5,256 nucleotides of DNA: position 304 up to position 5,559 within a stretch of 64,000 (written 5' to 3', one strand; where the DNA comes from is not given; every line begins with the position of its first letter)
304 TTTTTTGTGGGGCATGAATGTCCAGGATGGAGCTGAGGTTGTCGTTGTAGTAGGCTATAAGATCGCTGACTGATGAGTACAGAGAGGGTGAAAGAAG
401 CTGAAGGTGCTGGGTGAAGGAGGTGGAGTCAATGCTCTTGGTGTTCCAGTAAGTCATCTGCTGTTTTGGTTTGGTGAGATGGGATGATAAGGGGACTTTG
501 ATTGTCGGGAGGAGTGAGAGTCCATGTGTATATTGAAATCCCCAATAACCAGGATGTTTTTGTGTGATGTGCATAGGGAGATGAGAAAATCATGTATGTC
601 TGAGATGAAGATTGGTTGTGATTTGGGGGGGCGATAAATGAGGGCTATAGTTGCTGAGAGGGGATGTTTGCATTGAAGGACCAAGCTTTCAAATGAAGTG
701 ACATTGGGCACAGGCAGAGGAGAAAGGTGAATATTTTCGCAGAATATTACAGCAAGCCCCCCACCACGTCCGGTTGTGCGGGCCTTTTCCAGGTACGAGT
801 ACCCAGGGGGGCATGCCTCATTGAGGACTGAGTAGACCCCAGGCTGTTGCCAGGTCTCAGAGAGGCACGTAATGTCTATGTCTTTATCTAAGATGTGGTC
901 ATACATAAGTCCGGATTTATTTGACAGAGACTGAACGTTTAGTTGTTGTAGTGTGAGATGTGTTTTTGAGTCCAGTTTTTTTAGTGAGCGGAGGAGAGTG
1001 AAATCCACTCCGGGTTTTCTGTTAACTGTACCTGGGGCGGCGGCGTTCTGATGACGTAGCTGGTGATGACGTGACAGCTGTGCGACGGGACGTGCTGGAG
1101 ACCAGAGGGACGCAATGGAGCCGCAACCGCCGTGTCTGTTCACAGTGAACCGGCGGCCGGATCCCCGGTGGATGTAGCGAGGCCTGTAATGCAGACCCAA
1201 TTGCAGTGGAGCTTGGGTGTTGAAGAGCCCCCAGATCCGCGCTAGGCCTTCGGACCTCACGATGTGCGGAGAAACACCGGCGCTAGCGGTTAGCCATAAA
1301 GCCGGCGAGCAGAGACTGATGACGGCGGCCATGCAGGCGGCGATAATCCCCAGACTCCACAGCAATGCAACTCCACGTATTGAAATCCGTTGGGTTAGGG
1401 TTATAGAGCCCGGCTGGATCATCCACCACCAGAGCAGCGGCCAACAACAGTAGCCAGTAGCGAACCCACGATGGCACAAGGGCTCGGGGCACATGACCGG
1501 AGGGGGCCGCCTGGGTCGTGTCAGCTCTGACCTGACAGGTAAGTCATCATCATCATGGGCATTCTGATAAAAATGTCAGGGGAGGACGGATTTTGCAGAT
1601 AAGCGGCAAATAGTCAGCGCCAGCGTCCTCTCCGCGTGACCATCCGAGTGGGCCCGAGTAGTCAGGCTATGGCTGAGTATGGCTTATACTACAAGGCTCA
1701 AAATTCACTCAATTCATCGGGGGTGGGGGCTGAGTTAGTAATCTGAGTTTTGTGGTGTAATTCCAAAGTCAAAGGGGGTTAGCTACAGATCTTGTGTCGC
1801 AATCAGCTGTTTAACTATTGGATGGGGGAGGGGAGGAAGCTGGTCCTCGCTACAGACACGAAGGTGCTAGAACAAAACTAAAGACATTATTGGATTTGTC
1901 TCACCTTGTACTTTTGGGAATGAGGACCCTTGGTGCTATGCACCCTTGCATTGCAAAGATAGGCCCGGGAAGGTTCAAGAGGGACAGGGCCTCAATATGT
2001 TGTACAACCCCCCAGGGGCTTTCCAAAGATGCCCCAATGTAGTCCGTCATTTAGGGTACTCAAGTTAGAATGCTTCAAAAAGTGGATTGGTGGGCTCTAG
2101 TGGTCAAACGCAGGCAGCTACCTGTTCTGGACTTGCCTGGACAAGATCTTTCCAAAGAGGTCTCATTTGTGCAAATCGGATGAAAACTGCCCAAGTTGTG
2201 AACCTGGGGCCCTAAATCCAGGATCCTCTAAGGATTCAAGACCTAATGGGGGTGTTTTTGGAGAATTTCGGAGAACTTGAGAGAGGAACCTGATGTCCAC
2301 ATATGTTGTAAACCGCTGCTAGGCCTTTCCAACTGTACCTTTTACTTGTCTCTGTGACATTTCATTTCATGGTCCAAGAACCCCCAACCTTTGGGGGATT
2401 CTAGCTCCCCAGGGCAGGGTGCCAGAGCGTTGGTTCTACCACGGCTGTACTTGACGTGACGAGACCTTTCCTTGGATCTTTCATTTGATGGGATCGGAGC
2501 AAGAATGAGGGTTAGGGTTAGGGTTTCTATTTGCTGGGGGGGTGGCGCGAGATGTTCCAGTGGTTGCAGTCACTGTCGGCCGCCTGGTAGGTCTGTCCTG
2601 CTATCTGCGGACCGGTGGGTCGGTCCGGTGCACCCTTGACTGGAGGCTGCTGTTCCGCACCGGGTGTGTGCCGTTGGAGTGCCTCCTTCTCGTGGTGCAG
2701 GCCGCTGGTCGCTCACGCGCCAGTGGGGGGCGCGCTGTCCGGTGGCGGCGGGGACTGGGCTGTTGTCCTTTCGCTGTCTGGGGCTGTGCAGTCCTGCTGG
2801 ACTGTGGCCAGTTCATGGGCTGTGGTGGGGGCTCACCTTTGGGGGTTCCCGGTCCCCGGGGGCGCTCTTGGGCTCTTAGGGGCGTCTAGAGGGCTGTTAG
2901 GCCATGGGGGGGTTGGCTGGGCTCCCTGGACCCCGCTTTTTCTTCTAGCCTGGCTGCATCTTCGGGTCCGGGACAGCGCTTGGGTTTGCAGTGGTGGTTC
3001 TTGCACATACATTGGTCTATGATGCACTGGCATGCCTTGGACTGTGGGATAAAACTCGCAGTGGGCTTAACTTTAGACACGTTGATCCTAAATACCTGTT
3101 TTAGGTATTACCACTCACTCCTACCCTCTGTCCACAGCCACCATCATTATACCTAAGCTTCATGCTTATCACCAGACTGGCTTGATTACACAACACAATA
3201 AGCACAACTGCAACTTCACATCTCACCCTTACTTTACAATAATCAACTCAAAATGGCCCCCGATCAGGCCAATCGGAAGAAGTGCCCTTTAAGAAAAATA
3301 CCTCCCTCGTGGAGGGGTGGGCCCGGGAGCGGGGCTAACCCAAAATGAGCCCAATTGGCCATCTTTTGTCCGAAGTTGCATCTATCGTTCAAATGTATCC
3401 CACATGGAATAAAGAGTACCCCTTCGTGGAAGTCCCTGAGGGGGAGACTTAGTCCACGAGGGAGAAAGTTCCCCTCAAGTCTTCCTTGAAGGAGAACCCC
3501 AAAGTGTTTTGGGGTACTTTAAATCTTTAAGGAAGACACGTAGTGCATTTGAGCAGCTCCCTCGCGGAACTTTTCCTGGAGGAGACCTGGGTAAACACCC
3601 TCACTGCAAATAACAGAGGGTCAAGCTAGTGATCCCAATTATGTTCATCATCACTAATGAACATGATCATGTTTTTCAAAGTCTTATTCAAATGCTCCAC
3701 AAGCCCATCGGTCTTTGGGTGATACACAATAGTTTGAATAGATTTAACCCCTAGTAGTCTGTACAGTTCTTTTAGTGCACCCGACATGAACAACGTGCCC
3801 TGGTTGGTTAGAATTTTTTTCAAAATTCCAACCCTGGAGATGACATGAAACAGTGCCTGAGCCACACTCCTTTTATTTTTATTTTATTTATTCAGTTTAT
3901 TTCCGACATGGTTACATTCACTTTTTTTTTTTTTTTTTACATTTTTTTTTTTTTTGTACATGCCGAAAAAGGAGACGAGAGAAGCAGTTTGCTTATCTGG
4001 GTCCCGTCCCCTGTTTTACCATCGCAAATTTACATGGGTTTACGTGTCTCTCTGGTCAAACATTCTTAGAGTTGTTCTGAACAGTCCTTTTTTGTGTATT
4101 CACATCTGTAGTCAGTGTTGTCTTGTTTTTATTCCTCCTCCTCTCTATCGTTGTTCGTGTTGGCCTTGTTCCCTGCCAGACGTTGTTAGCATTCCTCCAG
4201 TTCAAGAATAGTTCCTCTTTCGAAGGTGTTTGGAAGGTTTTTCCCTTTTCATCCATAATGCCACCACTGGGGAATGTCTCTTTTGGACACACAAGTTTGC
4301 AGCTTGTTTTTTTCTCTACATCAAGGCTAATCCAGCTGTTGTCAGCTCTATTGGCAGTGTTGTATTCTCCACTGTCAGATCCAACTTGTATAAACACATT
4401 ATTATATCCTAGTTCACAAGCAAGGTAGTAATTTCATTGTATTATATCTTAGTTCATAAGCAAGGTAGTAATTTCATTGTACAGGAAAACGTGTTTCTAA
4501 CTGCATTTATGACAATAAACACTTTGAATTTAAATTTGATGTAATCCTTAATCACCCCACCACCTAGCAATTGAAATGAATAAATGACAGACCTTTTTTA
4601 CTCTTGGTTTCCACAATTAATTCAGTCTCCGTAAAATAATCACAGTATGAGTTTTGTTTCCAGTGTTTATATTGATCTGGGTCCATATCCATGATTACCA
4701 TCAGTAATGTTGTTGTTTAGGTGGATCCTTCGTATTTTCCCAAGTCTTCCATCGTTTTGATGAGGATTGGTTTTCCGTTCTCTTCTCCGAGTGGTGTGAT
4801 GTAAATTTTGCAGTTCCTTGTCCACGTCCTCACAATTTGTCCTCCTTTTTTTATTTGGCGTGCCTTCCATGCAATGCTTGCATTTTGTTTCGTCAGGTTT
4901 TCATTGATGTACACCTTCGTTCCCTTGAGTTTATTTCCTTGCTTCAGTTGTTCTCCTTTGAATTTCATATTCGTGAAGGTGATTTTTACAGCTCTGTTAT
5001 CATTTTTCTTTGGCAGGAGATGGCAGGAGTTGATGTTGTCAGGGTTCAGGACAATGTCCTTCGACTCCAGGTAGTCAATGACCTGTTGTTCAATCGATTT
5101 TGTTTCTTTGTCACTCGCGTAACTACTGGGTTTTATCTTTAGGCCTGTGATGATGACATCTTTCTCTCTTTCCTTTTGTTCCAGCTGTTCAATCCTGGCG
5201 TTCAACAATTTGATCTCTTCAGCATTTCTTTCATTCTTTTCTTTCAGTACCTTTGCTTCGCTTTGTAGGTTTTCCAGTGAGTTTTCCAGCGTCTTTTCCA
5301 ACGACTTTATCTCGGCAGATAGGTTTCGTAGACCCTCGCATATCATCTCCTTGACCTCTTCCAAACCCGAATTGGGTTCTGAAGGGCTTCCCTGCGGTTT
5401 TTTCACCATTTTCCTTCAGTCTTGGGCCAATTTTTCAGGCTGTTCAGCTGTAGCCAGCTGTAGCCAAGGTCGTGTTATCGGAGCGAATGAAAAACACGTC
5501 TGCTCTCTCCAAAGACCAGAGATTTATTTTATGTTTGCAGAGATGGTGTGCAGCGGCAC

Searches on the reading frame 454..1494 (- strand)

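Call 42: search_protein_families(library=pfam, proteins=[window:454-1494:-], max_evalue=0.01)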
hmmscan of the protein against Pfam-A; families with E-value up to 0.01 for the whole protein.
window:454-1494:- (346 aa): 2 families
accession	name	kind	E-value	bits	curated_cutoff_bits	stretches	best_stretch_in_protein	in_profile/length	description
PF03372.29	Exo_endo_phos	-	3.6e-07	30.6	24.5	1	185-333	3-167/225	Endonuclease/Exonuclease/phosphatase family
PF14529.12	Exo_endo_phos_2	-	0.00056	20.2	27.4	1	283-332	3-51/117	Endonuclease-reverse transcriptase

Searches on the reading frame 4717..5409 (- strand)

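Call 42: search_protein_families(library=pfam, proteins=[window:4717-5409:-], max_evalue=0.01)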
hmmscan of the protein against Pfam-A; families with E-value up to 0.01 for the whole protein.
window:4717-5409:- (230 aa): 3 families
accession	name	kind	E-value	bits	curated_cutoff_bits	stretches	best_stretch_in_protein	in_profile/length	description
PF16043.11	DUF4795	-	0.003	17.4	34.8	1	31-94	9-72/208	Domain of unknown function (DUF4795)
PF03954.19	Lectin_N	-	0.0067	16.7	28.3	1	28-81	60-113/140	Hepatic lectin, N-terminal domain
PF25298.1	Baculo_FP_2nd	-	0.0076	16.4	24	0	173-226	1-52/53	Baculovirus FP protein domain 2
